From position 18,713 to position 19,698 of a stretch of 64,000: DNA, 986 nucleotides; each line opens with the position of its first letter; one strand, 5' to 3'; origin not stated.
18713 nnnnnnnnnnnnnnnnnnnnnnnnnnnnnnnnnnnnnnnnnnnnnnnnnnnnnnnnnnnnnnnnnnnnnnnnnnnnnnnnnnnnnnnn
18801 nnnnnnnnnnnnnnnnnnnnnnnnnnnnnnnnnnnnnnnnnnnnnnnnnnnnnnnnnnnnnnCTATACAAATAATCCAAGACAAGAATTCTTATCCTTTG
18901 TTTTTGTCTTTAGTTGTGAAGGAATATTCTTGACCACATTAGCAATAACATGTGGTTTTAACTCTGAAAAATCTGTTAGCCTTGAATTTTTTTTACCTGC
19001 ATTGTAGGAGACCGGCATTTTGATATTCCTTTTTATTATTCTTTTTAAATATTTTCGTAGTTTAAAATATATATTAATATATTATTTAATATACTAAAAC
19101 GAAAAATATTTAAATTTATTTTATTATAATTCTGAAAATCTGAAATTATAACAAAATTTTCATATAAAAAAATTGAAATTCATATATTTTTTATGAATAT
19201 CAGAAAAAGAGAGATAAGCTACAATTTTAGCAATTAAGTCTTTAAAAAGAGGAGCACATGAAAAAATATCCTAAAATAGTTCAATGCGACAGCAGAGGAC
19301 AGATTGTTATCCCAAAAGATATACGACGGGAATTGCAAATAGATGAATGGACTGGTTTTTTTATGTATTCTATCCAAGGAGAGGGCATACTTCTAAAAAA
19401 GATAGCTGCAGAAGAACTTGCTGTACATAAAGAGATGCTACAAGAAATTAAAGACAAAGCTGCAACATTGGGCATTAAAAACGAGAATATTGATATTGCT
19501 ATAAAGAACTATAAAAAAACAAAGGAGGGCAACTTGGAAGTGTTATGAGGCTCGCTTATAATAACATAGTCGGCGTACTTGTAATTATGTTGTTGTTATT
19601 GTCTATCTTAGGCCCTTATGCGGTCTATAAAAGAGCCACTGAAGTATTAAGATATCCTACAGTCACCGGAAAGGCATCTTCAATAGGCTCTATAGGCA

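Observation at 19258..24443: AbrB-like regulator translationally coupled to three large glycoprotein-like surface proteins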

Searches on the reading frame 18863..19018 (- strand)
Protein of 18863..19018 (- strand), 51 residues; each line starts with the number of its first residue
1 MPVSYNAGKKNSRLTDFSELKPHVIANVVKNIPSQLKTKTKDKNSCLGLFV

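Call 40: search_protein_families(library=pfam, proteins=[window:18863-19018:-], max_evalue=1)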
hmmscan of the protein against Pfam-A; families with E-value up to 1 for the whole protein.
window:18863-19018:- (51 aa): 0 families

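Call 80: search_protein_families(library=phrogs, proteins=[window:18863-19018:-], max_evalue=0.01)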
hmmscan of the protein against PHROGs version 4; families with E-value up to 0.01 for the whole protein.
window:18863-19018:- (51 aa): 0 families

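Call 81: search_protein_families(library=padloc, proteins=[window:18863-19018:-], max_evalue=0.01)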
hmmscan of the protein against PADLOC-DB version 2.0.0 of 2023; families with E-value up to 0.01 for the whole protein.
window:18863-19018:- (51 aa): 0 families

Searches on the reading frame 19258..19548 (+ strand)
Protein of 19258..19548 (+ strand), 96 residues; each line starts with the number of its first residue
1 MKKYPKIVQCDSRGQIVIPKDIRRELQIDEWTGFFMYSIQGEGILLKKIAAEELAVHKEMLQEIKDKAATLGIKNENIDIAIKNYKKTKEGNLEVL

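Call 3: search_protein_families(library=pfam, proteins=[window:19258-19548:+], max_evalue=1)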
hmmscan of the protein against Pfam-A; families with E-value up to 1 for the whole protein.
window:19258-19548:+ (96 aa): 1 family
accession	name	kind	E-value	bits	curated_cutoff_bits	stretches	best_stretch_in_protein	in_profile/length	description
PF04014.23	MazE_antitoxin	-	1.2e-05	25.6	24.7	1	11-49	5-43/48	Antidote-toxin recognition MazE, bacterial antitoxin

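Call 4: search_protein_families(library=ncbifam, proteins=[window:19258-19548:+], max_evalue=1)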
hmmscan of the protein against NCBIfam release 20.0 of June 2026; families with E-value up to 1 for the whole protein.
window:19258-19548:+ (96 aa): 5 families
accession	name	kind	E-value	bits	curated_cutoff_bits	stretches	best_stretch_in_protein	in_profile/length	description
TIGR01439.1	lp_hng_hel_AbrB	domain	1.9e-06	27.5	28.3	1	8-47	2-41/44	transcriptional regulator, AbrB family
NF040962.1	near_HgcAB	equivalog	2.5e-06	27.2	70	1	7-39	7-39/70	HgcAB-associated protein HgcC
TIGR02851.1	spore_V_T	equivalog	0.00011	22.1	235.9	1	9-55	8-55/180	stage V sporulation protein T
NF006352.0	PRK08577.1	equivalog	0.0011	19.1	140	1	4-53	3-53/136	hypothetical protein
NF007429.0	PRK09974.1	equivalog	0.033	14.1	125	1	12-53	19-61/114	type II toxin-antitoxin system PrlF family antitoxin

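Call 41: search_solved_structures(query=window:19258-19548:+, max_evalue=1, show_alignments=2)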
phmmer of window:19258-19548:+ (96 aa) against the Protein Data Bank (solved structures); distinct sequences matched with E-value up to 1: 11.
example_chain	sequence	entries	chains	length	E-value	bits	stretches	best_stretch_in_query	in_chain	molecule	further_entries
2ro5_A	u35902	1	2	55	0.0052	20.5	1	7-49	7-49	Stage V sporulation protein T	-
2w1t_B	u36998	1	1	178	0.015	19.1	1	8-64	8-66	STAGE V SPORULATION PROTEIN T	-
2w1t_A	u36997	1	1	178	0.019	18.8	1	8-55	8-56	STAGE V SPORULATION PROTEIN T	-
1z0r_A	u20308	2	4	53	0.076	16.8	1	7-49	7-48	Transition state regulatory protein abrB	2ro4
2k1n_A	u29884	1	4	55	0.079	16.8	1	7-49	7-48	AbrB family transcriptional regulator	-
1yfb_A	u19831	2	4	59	0.12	16.2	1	7-49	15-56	Transition state regulatory protein abrB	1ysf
2fy9_A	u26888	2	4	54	0.22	15.4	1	5-49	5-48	Putative transition state regulator abh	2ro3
7qrx_A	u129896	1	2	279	0.25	15.2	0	5-43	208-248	E3 ubiquitin-protein ligase TRIM71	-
9jur_A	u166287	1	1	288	0.29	14.9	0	5-43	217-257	E3 ubiquitin-protein ligase TRIM71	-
8j72_A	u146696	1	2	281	0.48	14.3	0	5-43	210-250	E3 ubiquitin-protein ligase TRIM71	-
5v1q_A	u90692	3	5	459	0.82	13.5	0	11-84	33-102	Radical SAM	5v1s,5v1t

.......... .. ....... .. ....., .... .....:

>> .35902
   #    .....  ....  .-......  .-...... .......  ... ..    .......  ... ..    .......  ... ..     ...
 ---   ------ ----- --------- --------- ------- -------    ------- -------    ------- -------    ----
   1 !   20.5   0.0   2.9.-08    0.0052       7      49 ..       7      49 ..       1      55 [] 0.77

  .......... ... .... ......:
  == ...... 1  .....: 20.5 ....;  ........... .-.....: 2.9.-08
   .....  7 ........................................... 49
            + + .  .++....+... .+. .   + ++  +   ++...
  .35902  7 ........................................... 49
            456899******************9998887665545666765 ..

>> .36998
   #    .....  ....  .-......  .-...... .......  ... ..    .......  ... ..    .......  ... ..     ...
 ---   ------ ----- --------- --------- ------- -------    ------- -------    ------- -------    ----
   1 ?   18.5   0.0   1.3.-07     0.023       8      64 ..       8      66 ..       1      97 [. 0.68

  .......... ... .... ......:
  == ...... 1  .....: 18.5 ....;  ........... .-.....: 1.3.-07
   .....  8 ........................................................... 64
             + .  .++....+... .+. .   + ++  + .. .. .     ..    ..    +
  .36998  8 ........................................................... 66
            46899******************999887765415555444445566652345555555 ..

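Call 80: search_protein_families(library=phrogs, proteins=[window:19258-19548:+], max_evalue=0.01)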
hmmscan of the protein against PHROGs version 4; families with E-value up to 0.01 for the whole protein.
window:19258-19548:+ (96 aa): 2 families
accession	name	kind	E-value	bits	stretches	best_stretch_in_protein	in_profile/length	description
phrog_4681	-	moron, auxiliary metabolic gene and host takeover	2.1e-06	28.6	1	9-86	9-84/87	antitoxin from a toxin-antitoxin system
phrog_36746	-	moron, auxiliary metabolic gene and host takeover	0.006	18.1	1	3-70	3-70/93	antitoxin from a toxin-antitoxin system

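Call 81: search_protein_families(library=padloc, proteins=[window:19258-19548:+], max_evalue=0.01)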
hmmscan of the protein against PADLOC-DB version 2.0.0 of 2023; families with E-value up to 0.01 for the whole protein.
window:19258-19548:+ (96 aa): 0 families
